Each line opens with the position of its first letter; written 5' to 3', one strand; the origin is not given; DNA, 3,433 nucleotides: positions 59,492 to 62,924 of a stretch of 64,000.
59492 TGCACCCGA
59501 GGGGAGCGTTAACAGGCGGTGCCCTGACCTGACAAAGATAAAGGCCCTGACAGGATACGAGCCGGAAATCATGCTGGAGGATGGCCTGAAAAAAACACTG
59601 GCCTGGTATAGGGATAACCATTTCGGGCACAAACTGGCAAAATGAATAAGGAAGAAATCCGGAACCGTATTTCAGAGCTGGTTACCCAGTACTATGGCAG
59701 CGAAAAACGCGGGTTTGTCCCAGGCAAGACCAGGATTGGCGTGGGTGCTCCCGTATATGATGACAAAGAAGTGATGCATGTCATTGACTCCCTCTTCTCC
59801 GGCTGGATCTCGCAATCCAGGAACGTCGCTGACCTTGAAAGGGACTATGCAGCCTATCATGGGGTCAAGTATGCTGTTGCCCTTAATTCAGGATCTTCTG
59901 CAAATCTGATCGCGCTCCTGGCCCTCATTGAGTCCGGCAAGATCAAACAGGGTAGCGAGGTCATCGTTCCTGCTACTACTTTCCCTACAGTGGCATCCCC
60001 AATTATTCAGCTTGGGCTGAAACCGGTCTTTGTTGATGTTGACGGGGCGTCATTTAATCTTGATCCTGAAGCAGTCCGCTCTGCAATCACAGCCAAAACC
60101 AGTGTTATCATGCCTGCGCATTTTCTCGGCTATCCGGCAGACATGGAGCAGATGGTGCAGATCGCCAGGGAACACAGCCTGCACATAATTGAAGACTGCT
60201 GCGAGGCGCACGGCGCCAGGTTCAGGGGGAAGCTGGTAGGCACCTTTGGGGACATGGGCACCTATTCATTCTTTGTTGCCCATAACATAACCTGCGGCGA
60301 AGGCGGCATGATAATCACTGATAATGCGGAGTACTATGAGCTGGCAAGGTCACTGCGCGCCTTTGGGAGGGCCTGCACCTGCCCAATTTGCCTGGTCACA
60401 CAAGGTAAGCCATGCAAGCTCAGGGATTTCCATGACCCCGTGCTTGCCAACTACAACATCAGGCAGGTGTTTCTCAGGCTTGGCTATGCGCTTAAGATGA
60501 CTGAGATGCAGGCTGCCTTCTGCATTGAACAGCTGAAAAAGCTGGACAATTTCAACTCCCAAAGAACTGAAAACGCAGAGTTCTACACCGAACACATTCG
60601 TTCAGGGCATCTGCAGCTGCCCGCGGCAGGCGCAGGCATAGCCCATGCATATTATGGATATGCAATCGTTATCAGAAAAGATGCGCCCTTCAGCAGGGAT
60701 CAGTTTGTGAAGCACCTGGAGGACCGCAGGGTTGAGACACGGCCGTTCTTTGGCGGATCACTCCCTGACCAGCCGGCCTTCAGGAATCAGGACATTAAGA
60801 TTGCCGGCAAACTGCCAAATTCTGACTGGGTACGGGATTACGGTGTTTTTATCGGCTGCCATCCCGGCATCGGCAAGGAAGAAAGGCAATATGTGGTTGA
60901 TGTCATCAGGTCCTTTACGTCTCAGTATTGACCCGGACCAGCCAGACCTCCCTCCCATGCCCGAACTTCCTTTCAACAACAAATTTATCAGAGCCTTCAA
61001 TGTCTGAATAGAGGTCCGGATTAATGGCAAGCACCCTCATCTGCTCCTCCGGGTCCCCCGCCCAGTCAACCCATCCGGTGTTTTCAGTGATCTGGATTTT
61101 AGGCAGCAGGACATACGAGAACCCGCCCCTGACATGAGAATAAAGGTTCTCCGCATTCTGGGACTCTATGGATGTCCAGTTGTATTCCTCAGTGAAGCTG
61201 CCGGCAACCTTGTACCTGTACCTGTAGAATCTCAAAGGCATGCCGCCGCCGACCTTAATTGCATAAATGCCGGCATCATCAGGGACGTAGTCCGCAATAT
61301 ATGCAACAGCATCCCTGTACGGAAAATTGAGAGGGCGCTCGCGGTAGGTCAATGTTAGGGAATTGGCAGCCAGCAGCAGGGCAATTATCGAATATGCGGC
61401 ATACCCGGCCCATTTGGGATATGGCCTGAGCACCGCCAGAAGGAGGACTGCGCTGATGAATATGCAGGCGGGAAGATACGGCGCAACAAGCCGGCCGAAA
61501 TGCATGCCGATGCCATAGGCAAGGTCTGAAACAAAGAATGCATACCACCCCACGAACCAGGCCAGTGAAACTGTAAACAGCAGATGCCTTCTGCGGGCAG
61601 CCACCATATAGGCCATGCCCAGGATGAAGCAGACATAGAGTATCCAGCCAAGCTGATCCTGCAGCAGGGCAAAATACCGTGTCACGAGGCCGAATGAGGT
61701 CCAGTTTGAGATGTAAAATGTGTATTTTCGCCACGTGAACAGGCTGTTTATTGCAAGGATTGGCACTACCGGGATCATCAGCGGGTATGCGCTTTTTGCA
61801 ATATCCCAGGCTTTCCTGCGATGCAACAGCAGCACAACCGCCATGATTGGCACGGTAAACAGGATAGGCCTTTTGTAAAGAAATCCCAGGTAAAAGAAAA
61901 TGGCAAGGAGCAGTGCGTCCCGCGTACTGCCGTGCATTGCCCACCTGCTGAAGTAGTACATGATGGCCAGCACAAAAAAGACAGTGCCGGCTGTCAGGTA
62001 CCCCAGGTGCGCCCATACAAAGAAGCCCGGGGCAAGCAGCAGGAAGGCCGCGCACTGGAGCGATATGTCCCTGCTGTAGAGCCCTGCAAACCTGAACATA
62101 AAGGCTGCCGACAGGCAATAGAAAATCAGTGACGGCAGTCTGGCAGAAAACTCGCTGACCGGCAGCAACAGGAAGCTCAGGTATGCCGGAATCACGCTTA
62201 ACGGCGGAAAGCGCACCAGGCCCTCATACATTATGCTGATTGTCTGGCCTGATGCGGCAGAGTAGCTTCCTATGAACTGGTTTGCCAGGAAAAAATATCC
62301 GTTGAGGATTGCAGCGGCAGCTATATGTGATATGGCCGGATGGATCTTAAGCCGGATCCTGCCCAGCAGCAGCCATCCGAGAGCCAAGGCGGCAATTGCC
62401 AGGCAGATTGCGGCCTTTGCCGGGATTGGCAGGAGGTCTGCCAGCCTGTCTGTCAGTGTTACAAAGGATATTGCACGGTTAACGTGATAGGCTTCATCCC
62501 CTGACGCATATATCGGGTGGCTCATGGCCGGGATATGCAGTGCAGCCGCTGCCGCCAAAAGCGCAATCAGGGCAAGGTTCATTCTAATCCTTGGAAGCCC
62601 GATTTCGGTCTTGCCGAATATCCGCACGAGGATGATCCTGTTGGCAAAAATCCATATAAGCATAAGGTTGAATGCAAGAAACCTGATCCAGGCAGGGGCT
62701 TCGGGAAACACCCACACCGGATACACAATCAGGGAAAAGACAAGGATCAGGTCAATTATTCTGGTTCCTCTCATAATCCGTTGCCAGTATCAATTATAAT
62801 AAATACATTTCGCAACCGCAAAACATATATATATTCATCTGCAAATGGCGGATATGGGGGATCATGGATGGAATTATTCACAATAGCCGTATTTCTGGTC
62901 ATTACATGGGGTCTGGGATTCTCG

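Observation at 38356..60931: Predicted product is an unusually decorated deoxy/amino sugar: two E1/ColD-like 3-dehydratases with Fe-S-like Cys motifs, carbamoyltransferase and five class-B rSAMs alongside ugd/UXS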

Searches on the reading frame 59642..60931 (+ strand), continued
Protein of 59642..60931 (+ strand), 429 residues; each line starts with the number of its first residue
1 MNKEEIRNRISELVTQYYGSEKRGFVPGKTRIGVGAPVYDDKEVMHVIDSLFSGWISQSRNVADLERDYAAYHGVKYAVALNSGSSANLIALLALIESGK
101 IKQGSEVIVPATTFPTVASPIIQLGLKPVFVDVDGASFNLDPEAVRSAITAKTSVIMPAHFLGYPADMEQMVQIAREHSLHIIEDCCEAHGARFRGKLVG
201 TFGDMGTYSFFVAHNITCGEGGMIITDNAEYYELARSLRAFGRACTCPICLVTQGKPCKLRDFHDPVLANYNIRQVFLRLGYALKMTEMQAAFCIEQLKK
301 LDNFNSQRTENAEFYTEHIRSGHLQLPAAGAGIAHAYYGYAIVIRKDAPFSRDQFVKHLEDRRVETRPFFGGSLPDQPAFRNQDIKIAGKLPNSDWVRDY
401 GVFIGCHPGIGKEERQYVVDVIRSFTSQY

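Call 33: find_encoding_contigs(protein=P0099, flank=6000, max_places=1)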
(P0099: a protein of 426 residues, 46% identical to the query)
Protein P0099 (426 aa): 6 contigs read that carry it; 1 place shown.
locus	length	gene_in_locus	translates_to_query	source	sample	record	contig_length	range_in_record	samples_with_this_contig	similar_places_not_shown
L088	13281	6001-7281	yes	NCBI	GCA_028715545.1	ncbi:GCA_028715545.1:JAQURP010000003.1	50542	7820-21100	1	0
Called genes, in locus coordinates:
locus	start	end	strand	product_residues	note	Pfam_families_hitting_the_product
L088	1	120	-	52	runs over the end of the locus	-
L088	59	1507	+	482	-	PF01554:MatE (weak), PF01943:Polysacc_synt, PF13440:Polysacc_synt_3, PF03023:MurJ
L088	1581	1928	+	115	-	-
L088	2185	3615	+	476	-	-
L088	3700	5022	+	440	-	PF03721:UDPG_MGDP_dh_N, PF00984:UDPG_MGDP_dh, PF03720:UDPG_MGDP_dh_C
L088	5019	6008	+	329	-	PF01073:3Beta_HSD, PF01370:Epimerase, PF02719:Polysacc_synt_2, PF04321:RmlD_sub_bind (weak), PF07993:NAD_binding_4, PF13460:NAD_binding_10 (weak), PF16363:GDP_Man_Dehyd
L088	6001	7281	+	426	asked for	PF01041:DegT_DnrJ_EryC1, PF01212:Beta_elim_lyase (weak)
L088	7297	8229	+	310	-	PF01073:3Beta_HSD (faint), PF01370:Epimerase, PF02719:Polysacc_synt_2 (faint), PF04321:RmlD_sub_bind, PF16363:GDP_Man_Dehyd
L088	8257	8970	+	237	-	PF00535:Glycos_transf_2, PF10111:Glyco_tranf_2_2, PF13641:Glyco_tranf_2_3 (weak)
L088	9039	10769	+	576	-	PF00535:Glycos_transf_2, PF03706:LPG_synthase_TM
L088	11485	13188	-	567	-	PF13231:PMT_2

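Call 35: find_related_loci(query=A2, collection=metagenome_contigs, flank=8000)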
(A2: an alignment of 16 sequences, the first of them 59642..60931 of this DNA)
Query A2 (429 aa) in metagenome_contigs; peptide patterns used: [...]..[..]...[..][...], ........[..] (x = any residue, [..] = any of these).
600 stretches matched a pattern (row limit reached: there are more); 594 encode a relative of the query (tblastn E <= 1e-3); the best 80 are kept; 80 distinct loci.
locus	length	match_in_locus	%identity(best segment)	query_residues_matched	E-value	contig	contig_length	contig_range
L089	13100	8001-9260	49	5-429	8e-133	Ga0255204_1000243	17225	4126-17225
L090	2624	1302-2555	46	3-425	2e-132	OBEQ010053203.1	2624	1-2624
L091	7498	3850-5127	46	1-429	6e-126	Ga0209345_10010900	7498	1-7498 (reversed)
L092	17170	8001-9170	45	30-425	6e-116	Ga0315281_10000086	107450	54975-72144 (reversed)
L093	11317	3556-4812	42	3-428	5e-111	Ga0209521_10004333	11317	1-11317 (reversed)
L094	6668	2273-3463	44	30-429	4e-110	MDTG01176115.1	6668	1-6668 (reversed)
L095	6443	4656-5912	41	1-425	6e-110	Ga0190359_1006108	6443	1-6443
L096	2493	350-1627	40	1-427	5e-115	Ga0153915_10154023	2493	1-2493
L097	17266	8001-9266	43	1-428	6e-106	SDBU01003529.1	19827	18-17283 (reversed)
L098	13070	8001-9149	42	32-425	1e-105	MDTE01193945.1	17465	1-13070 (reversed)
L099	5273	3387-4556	42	31-425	1e-101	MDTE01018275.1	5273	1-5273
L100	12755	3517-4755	39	3-428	7e-101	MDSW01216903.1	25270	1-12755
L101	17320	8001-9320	38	1-429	7e-101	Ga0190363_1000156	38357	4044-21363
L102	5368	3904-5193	39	4-425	5e-101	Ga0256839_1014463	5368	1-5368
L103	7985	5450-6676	39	10-425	2e-99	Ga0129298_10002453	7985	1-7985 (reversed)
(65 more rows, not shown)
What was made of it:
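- Tried and rejected: Most of the 80 loci returned were distant E1-clade genes (call 35).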

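Call 49: find_encoding_contigs(protein=P0001, flank=10000, max_places=1)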
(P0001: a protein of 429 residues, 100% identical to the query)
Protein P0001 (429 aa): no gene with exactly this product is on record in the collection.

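Call 50: list_cluster_members(proteins=[P0001, P0121])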
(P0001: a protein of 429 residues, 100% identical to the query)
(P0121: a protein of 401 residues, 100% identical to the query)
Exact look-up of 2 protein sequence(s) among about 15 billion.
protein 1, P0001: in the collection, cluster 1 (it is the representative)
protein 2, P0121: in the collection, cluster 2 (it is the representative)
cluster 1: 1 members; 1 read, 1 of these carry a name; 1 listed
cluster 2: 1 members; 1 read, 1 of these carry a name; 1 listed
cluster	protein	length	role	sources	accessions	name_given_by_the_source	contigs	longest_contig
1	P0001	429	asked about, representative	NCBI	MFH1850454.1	MAG: aminotransferase class I/II-fold pyridoxal phosphate-dependent enzyme [archaeon]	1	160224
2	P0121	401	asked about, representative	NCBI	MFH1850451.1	MAG: DegT/DnrJ/EryC1/StrS family aminotransferase [archaeon]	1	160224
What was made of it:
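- Tried and rejected: find_encoding_contigs for the window's own protein: not on record (call 49), so genes beyond the window were not seen and the lineage stays 'archaeon' (call 50).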

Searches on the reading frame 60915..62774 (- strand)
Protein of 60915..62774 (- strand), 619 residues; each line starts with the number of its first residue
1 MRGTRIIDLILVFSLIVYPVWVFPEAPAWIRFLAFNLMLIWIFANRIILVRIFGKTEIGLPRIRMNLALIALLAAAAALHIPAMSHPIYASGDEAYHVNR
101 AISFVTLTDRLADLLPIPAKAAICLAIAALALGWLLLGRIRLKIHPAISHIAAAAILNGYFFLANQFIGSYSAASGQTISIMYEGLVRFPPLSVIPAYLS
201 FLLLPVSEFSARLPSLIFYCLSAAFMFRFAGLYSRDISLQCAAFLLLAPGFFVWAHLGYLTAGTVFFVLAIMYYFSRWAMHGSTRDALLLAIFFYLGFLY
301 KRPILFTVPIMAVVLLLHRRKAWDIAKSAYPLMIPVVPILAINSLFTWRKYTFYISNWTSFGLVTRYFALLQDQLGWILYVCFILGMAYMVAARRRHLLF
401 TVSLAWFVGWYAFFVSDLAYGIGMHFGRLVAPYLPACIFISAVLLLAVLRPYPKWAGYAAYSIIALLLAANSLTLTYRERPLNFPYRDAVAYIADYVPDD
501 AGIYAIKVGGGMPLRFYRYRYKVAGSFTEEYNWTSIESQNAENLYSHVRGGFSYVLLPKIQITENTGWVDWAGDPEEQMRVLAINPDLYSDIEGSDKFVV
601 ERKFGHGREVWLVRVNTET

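Call 5: search_protein_families(library=pfam, proteins=[window:60915-62774:-])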
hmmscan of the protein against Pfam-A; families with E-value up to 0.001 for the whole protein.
window:60915-62774:- (619 aa): 1 family
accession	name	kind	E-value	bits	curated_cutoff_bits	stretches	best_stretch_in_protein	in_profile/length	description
PF13231.12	PMT_2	-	1.1e-08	35.9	26.1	1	190-333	3-145/160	Dolichyl-phosphate-mannose-protein mannosyltransferase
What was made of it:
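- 60915..62774 (-): PMT_2 / ArnT-like GT-C membrane glycosyltransferase next to the #2 cassette. PF13231 (call 5).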
